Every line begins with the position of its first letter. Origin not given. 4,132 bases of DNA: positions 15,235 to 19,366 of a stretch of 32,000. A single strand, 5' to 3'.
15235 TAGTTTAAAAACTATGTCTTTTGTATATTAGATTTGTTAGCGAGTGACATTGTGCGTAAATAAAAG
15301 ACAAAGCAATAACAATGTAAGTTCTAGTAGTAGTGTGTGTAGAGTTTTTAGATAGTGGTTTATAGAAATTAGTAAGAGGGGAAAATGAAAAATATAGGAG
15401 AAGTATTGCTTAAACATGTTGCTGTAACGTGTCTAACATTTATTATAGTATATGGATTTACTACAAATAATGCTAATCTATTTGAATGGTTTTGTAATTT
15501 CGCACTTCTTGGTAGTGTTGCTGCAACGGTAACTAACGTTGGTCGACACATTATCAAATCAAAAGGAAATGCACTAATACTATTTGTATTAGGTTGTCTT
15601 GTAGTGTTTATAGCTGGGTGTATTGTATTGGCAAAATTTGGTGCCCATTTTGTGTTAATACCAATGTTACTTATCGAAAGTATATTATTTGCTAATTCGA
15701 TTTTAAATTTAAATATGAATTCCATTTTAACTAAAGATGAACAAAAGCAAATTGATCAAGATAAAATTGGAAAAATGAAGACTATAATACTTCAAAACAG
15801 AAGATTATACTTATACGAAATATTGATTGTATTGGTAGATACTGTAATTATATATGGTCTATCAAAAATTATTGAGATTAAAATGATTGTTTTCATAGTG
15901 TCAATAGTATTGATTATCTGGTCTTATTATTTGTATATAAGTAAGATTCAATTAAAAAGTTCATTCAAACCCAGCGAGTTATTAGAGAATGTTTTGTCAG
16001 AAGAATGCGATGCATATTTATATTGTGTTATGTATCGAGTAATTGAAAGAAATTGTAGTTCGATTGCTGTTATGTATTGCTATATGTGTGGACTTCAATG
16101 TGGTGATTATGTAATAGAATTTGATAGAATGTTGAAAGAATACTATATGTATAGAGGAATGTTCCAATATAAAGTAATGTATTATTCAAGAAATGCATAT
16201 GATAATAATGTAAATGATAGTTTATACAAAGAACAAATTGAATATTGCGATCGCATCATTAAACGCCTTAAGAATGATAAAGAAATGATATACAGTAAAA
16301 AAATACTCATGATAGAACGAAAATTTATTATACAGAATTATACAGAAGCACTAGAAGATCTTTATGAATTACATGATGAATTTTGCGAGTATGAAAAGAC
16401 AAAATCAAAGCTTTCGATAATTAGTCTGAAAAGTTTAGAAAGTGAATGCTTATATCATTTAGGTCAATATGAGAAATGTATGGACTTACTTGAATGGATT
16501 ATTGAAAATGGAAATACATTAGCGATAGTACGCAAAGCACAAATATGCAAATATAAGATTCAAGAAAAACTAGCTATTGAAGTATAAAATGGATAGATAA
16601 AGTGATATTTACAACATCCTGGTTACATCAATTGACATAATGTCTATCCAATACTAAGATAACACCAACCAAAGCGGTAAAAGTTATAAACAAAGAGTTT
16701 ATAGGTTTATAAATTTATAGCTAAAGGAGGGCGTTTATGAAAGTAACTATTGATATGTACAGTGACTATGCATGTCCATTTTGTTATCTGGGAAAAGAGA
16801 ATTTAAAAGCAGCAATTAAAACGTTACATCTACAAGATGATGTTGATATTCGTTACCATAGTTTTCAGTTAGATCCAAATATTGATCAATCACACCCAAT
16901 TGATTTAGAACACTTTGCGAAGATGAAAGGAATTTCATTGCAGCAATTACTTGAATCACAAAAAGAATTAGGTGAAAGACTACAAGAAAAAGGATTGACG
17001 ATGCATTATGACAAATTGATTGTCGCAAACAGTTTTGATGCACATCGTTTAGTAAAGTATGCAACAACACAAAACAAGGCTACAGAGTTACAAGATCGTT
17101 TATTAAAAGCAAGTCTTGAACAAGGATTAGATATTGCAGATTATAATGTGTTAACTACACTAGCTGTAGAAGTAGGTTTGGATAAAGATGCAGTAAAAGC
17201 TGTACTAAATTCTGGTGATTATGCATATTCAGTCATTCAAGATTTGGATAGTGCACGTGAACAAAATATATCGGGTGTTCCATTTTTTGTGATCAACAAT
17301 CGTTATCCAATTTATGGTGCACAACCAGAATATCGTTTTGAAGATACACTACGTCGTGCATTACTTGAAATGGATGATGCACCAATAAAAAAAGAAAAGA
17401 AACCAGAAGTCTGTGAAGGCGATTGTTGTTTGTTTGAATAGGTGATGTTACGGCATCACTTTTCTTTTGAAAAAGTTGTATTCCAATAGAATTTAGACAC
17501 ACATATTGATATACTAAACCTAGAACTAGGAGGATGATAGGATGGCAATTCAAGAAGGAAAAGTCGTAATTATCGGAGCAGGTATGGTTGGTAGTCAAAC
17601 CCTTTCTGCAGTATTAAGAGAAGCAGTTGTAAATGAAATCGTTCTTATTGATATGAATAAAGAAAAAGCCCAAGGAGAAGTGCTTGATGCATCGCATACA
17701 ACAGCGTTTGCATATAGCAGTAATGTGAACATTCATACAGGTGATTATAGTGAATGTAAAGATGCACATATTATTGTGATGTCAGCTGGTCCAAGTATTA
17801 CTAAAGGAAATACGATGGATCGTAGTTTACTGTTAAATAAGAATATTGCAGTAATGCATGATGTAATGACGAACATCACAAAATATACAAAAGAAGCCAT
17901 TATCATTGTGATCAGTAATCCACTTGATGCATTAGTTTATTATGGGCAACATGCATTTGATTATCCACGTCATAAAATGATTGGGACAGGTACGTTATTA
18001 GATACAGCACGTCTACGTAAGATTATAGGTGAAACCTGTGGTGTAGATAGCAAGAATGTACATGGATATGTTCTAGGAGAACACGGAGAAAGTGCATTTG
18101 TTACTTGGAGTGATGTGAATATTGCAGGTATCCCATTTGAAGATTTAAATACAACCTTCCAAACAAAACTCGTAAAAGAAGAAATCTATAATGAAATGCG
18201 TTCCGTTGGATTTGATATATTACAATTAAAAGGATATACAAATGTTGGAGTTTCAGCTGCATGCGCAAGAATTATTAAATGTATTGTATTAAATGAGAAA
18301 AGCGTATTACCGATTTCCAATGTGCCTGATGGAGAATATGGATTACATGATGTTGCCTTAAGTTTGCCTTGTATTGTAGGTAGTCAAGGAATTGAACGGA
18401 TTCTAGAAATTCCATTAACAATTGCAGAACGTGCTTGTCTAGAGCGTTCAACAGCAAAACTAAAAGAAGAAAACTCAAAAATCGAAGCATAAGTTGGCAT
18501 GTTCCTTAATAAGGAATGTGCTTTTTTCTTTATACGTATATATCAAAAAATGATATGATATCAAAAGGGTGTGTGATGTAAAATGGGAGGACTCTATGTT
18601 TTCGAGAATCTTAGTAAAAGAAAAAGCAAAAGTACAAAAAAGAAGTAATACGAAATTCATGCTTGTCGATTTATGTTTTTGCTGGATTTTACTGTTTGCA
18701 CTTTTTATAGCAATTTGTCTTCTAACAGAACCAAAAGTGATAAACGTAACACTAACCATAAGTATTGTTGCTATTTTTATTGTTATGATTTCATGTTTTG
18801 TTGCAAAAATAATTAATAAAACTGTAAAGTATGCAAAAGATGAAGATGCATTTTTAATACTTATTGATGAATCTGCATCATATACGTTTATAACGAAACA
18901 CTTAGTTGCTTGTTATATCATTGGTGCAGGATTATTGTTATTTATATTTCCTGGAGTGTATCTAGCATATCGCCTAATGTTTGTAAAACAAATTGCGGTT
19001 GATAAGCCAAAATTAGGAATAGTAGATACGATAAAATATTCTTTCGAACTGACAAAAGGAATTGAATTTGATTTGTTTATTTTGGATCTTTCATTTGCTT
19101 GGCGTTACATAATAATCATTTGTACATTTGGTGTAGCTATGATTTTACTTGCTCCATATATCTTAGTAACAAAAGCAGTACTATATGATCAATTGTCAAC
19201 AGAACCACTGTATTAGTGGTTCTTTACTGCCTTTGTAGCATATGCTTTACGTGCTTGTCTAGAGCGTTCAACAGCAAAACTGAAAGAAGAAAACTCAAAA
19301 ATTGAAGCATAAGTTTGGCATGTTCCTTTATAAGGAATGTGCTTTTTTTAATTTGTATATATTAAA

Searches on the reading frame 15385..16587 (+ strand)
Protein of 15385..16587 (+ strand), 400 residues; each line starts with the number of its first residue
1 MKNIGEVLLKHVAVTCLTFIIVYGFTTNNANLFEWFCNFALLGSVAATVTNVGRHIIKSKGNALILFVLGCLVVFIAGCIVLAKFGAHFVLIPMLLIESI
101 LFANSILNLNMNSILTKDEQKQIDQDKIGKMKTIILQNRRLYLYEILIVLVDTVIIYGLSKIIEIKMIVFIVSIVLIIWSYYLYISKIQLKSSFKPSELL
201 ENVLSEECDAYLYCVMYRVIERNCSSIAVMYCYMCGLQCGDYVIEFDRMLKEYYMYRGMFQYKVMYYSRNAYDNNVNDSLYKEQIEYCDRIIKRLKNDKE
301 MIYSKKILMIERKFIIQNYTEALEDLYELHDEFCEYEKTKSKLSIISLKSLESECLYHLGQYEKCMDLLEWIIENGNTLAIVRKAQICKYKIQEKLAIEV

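Call 76: search_protein_families(library=pfam, proteins=[window:15385-16587:+], max_evalue=0.01)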
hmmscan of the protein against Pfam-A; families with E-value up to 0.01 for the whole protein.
window:15385-16587:+ (400 aa): 2 families
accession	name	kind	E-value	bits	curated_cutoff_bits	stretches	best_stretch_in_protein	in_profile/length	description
PF12895.13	ANAPC3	-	0.0076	16.9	27.2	0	353-391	30-68/82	Anaphase-promoting complex, cyclosome, subunit 3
PF14253.11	AbiH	-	0.0092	16.5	30.9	0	256-332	81-162/260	Bacteriophage abortive infection AbiH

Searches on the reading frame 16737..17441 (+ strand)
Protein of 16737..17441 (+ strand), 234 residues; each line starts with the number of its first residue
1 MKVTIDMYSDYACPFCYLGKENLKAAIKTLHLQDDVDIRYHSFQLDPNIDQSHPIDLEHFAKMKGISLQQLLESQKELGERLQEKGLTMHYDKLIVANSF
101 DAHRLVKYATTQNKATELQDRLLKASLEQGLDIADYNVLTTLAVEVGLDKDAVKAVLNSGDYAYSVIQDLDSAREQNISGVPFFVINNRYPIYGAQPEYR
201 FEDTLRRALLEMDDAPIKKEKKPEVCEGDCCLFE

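Call 13: search_protein_families(library=pfam, proteins=[window:16737-17441:+], max_evalue=1)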
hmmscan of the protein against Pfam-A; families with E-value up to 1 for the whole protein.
window:16737-17441:+ (234 aa): 8 families
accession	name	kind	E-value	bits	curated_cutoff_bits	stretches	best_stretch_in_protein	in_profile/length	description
PF01323.26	DSBA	-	2.2e-37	129.2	25.6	1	4-205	1-190/191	DSBA-like thioredoxin domain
PF13462.12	Thioredoxin_4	-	8.3e-09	36.3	23.2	1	2-189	14-148/165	Thioredoxin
PF13743.12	Thioredoxin_5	-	0.00037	20.7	27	1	98-188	73-165/186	Thioredoxin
PF13192.12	Thioredoxin_3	-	0.044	14.3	24.8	0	161-198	30-67/76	Thioredoxin domain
PF11979.13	SARA_C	-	0.068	12.6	25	1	31-172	212-347/353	Smad anchor for receptor activation-like, C-terminal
PF14056.11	DUF4250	-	0.13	12.7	27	1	136-166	20-50/55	Domain of unknown function (DUF4250)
PF23320.1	Zn_SUZ12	-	0.15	12.2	28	1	6-28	19-41/70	Polycomb protein SUZ12-like, Zn domain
PF01316.27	Arg_repressor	-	0.19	11.9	27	0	63-87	10-34/70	Arginine repressor, DNA binding domain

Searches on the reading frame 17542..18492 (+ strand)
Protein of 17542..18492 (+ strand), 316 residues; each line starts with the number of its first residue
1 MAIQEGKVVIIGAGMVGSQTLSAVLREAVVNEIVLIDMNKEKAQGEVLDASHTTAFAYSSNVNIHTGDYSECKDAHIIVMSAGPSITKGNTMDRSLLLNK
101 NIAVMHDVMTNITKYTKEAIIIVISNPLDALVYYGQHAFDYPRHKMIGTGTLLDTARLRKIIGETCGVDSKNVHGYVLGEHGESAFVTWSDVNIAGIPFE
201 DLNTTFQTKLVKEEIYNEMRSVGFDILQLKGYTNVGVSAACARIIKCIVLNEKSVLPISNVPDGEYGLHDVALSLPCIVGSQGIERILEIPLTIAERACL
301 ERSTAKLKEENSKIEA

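Call 13: search_protein_families(library=pfam, proteins=[window:17542-18492:+], max_evalue=1)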
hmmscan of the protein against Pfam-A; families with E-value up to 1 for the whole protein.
window:17542-18492:+ (316 aa): 12 families
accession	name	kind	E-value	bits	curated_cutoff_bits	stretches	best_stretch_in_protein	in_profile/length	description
PF00056.29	Ldh_1_N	-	2.5e-31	109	27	1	7-148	2-141/141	lactate/malate dehydrogenase, NAD binding domain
PF02866.23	Ldh_1_C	-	1.2e-29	104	22.6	1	151-315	1-171/174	lactate/malate dehydrogenase, alpha/beta C-terminal domain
PF03435.24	Sacchrp_dh_NADP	-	2.1e-06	28.5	25.1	1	8-87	1-80/129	Saccharopine dehydrogenase NADP binding domain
PF01118.30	Semialdhyde_dh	-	0.0011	19.8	26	1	7-88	1-80/121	Semialdehyde dehydrogenase, NAD binding domain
PF02254.24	TrkA_N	-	0.017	15.9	23.8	1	8-44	1-35/116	TrkA-N domain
PF01262.27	AlaDh_PNT_C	-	0.036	13.9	23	1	3-44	26-65/214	Alanine dehydrogenase/PNT, C-terminal domain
PF01488.26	Shikimate_DH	-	0.047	14.2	24.3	1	4-45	11-51/138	Shikimate / quinate 5-dehydrogenase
PF00899.27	ThiF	-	0.048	13.2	28.1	1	3-39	18-53/238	ThiF family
PF01408.29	GFO_IDH_MocA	-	0.11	13.6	24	1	7-60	2-53/120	Oxidoreductase family, NAD-binding Rossmann fold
PF03721.20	UDPG_MGDP_dh_N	-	0.11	12.4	27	1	7-44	2-37/187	UDP-glucose/GDP-mannose dehydrogenase family, NAD binding domain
PF02056.22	Glyco_hydro_4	-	0.15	12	23.2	0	100-131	119-150/183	Family 4 glycosyl hydrolase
PF03807.23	F420_oxidored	-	0.23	12.5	21.6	1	7-84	1-69/94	NADP oxidoreductase coenzyme F420-dependent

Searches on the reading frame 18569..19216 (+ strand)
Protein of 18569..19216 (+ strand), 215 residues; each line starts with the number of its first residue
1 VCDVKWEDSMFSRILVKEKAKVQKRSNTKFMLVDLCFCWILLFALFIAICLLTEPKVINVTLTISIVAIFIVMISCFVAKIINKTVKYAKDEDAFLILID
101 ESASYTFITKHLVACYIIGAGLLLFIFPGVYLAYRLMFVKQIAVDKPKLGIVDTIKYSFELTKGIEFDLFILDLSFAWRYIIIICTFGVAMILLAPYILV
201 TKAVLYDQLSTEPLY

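Call 13: search_protein_families(library=pfam, proteins=[window:18569-19216:+], max_evalue=1)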
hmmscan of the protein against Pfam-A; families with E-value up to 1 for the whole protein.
window:18569-19216:+ (215 aa): 3 families
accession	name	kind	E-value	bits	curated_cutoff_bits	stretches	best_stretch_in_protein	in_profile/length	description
PF06161.16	DUF975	-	1.7e-14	54.7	34.8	1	16-210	75-240/243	Protein of unknown function (DUF975)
PF04608.18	PgpA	-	0.0079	16.6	28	1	42-126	21-100/141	Phosphatidylglycerophosphatase A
PF04819.17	DUF716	-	0.094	12.7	25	1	24-51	109-136/138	Family of unknown function (DUF716)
